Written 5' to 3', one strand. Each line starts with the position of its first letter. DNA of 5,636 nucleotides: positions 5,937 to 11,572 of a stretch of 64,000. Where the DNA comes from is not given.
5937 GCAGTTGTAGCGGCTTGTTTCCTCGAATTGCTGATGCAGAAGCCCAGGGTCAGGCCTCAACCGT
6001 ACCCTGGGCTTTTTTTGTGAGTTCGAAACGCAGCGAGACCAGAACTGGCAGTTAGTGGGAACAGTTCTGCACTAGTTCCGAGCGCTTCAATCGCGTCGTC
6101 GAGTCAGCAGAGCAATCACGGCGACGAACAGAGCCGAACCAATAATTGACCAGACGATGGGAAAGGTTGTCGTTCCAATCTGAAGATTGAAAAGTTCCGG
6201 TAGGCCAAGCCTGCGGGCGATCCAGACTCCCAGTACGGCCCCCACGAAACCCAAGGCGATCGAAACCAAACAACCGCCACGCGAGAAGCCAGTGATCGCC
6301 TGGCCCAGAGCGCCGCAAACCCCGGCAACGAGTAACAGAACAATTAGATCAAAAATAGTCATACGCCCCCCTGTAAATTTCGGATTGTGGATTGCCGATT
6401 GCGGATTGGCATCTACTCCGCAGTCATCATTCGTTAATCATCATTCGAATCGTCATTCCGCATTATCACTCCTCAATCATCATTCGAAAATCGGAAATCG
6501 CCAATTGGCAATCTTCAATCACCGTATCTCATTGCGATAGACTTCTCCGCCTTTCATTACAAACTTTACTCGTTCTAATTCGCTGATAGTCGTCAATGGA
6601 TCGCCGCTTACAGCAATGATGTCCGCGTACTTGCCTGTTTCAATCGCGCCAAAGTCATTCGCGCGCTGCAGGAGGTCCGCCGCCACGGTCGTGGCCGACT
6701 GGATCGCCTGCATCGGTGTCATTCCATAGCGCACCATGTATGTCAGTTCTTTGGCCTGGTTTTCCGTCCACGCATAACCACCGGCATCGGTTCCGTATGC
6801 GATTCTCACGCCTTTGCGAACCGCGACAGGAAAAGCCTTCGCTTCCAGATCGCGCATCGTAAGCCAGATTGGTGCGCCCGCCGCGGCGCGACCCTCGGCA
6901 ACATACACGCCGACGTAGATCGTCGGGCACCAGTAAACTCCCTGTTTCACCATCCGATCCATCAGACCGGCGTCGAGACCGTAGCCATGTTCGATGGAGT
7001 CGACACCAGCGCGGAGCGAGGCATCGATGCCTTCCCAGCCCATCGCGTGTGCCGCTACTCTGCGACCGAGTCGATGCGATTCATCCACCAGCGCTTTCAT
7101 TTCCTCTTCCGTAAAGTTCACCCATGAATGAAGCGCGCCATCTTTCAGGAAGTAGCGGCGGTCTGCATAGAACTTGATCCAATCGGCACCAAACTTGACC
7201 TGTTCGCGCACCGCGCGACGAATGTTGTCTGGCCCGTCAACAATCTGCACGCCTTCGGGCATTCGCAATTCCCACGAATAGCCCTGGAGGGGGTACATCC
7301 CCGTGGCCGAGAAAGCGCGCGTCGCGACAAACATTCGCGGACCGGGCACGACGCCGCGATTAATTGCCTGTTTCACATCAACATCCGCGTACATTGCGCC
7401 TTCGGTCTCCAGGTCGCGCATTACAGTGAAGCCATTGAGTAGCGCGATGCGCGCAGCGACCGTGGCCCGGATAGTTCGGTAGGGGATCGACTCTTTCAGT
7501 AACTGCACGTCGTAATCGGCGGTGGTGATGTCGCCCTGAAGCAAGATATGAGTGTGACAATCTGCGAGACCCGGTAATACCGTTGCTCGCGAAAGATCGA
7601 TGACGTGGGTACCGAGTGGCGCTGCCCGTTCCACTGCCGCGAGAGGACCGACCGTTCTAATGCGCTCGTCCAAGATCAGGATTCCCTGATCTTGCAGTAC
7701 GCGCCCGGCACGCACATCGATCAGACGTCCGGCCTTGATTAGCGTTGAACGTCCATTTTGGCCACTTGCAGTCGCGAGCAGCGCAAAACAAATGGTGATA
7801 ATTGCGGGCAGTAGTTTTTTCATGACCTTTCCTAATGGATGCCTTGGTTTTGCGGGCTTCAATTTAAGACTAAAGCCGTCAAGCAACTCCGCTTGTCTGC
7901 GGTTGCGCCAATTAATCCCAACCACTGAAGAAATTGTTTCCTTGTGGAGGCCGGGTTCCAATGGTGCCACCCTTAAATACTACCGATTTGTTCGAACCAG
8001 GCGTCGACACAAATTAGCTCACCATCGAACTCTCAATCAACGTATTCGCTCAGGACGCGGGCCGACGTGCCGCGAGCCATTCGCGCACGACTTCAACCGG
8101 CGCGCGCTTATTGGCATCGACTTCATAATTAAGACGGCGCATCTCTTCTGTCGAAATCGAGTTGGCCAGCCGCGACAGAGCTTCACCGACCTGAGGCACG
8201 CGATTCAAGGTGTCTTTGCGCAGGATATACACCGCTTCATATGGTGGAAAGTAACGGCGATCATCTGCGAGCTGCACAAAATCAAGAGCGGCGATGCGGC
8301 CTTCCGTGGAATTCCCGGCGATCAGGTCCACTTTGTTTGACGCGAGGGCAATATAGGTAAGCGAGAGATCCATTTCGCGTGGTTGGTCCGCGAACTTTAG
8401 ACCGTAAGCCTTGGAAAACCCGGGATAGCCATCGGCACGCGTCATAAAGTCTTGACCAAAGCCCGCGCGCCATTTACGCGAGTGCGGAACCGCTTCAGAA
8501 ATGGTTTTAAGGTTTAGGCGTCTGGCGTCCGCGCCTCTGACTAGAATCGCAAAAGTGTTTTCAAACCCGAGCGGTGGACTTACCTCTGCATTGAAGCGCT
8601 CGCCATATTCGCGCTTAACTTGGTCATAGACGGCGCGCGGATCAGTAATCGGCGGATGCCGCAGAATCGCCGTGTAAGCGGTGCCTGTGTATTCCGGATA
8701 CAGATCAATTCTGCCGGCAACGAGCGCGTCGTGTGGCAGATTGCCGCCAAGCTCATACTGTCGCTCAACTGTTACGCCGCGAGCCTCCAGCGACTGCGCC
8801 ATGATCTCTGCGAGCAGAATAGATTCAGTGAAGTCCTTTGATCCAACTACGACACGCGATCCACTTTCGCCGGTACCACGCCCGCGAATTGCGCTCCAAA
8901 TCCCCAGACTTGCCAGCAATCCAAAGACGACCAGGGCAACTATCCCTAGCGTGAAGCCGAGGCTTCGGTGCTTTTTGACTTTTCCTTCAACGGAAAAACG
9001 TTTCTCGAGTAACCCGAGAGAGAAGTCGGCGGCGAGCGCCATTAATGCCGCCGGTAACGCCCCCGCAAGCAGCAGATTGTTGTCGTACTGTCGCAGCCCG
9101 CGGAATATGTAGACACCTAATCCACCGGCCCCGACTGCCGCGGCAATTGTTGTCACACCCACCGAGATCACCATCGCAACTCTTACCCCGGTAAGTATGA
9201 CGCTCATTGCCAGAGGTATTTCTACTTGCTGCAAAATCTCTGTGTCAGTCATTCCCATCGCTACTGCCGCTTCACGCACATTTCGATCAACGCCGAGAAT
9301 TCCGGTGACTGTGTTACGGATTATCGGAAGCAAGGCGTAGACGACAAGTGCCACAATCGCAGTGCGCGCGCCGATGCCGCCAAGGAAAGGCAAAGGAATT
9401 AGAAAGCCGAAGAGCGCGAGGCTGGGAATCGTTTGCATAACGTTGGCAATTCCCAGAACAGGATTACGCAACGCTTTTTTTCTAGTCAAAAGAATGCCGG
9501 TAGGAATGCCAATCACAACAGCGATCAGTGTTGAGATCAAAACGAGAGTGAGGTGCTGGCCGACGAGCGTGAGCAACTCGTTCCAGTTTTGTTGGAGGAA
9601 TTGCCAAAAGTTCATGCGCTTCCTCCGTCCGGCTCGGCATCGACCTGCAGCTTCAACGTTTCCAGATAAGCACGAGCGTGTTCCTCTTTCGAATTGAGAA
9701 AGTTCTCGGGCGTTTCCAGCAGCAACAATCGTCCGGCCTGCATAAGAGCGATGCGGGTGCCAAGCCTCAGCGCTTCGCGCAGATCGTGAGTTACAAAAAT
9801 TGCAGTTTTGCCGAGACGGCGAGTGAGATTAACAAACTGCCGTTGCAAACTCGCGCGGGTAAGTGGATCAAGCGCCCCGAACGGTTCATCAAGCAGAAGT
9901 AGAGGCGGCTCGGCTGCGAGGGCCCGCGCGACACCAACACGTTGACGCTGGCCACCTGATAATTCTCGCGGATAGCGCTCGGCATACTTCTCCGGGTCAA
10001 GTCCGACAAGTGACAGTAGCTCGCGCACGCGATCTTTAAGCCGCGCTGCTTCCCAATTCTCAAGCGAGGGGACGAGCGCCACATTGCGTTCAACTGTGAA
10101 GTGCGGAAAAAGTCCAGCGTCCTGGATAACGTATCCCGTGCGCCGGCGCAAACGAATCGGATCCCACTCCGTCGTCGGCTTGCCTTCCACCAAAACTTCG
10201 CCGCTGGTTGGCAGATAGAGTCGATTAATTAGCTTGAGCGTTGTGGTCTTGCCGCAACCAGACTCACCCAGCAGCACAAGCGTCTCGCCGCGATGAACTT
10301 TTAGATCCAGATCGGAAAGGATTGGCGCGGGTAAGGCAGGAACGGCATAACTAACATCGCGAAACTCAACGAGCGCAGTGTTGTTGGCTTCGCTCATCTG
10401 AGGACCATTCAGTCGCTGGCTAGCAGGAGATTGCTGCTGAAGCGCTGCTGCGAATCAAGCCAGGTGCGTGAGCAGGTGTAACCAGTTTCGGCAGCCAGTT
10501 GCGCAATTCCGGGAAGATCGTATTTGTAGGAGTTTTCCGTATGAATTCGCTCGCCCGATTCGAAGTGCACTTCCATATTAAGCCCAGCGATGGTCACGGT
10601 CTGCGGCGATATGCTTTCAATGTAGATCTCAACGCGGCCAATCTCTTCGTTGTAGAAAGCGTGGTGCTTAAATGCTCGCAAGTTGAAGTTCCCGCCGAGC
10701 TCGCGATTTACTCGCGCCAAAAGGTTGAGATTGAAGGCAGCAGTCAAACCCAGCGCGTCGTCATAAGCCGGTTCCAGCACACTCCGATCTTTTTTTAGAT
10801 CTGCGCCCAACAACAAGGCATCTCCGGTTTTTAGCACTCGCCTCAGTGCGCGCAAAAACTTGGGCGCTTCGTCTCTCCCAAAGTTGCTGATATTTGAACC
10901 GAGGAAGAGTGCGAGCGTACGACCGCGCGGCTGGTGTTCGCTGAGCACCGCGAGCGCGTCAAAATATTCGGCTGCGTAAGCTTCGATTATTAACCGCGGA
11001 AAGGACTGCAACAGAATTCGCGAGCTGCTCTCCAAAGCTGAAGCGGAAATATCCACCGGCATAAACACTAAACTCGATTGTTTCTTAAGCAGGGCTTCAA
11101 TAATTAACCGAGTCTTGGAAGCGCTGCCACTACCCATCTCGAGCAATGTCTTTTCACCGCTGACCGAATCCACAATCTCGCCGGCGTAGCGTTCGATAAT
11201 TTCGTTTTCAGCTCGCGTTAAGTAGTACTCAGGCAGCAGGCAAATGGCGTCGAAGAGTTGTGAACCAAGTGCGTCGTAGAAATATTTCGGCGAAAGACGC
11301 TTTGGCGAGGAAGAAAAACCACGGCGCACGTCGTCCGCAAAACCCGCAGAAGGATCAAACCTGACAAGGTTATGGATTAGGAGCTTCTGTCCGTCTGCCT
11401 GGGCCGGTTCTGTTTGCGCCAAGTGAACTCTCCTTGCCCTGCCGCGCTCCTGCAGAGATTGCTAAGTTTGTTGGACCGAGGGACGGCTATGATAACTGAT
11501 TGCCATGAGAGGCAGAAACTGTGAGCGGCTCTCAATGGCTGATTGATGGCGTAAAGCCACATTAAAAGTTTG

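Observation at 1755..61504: At least 12 intergenic spacers are filled with 7- or 8-nt tandem arrays from a shared word set, mostly as mirrored pairs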

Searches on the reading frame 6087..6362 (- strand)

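Call 83: search_protein_families(library=pfam, max_evalue=0.01, proteins=[window:6087-6362:-])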
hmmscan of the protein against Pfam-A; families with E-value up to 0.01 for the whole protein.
window:6087-6362:- (91 aa): 2 families
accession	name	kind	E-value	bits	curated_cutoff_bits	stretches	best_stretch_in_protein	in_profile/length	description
PF04226.18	Transgly_assoc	-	5.2e-06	27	25.3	1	35-88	1-49/49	Transglycosylase associated protein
PF17159.10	MASE3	-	0.0006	19.9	31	1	30-91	104-165/226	Membrane-associated sensor domain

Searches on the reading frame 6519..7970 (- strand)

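Call 18: search_protein_families(library=pfam, proteins=[window:6519-7970:-])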
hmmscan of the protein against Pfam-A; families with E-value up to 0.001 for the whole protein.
window:6519-7970:- (483 aa): 2 families
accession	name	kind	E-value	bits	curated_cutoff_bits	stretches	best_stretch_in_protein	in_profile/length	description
PF01979.26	Amidohydro_1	-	2.3e-41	142.6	25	1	130-477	1-344/345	Amidohydrolase family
PF07969.17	Amidohydro_3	-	7.1e-11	42.7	29.7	1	258-477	226-470/472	Amidohydrolase family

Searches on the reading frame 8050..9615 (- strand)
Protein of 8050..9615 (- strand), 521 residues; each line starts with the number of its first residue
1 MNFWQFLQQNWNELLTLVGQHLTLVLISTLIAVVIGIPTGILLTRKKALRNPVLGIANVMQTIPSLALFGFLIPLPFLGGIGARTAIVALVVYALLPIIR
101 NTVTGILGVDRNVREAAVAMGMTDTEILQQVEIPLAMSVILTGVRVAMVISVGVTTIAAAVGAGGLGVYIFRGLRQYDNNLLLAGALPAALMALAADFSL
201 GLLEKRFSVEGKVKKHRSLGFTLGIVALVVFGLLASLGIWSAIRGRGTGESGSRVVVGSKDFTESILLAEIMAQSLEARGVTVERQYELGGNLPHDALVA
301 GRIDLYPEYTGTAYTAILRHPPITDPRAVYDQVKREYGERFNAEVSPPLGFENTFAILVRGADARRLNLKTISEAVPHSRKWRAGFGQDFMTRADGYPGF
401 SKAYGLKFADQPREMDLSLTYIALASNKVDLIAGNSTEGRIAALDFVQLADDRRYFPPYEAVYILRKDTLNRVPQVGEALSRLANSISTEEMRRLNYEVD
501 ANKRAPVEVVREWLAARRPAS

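Call 18: search_protein_families(library=pfam, proteins=[window:8050-9615:-])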
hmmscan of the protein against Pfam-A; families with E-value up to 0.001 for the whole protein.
window:8050-9615:- (521 aa): 2 families
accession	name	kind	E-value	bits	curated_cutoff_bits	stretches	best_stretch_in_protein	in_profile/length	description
PF04069.17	OpuAC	-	2.2e-56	191.8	21.2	1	254-515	2-256/257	Substrate binding domain of ABC-type glycine betaine transport system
PF00528.27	BPD_transp_1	-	2.4e-23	83.3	26.4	1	36-208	1-183/184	Binding-protein-dependent transport system inner membrane component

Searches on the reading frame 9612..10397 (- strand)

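Call 83: search_protein_families(library=pfam, max_evalue=0.01, proteins=[window:9612-10397:-])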
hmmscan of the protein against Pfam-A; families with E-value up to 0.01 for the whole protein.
window:9612-10397:- (261 aa): 4 families
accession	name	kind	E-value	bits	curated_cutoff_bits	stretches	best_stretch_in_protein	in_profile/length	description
PF00005.33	ABC_tran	-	1.7e-37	129.5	25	1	27-173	1-136/137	ABC transporter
PF13304.12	AAA_21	-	4.5e-10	40.5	27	1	103-206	192-300/304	AAA domain, putative AbiEii toxin, Type IV TA system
PF13401.12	AAA_22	-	0.00014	22.6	27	1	39-171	7-92/130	AAA domain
PF13191.12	AAA_16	-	0.00033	21.6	32.6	1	33-183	18-151/167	AAA ATPase domain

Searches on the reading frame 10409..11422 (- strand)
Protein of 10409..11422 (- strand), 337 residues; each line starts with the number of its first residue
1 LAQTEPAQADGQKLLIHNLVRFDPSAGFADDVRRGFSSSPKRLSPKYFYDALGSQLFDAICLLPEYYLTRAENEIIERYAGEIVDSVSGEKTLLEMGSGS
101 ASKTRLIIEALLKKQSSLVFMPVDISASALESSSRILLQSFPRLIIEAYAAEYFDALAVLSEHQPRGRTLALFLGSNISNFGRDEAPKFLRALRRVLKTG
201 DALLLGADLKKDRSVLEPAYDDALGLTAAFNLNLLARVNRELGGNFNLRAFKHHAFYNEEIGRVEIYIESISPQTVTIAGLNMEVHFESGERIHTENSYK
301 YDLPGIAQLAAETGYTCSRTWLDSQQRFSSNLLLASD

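Call 18: search_protein_families(library=pfam, proteins=[window:10409-11422:-])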
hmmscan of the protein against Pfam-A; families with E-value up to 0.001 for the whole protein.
window:10409-11422:- (337 aa): 1 family
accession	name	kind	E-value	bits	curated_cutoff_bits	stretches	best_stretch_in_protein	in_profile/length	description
PF10017.15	Methyltransf_33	-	1.6e-105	353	23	1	28-333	1-302/304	Histidine-specific methyltransferase, SAM-dependent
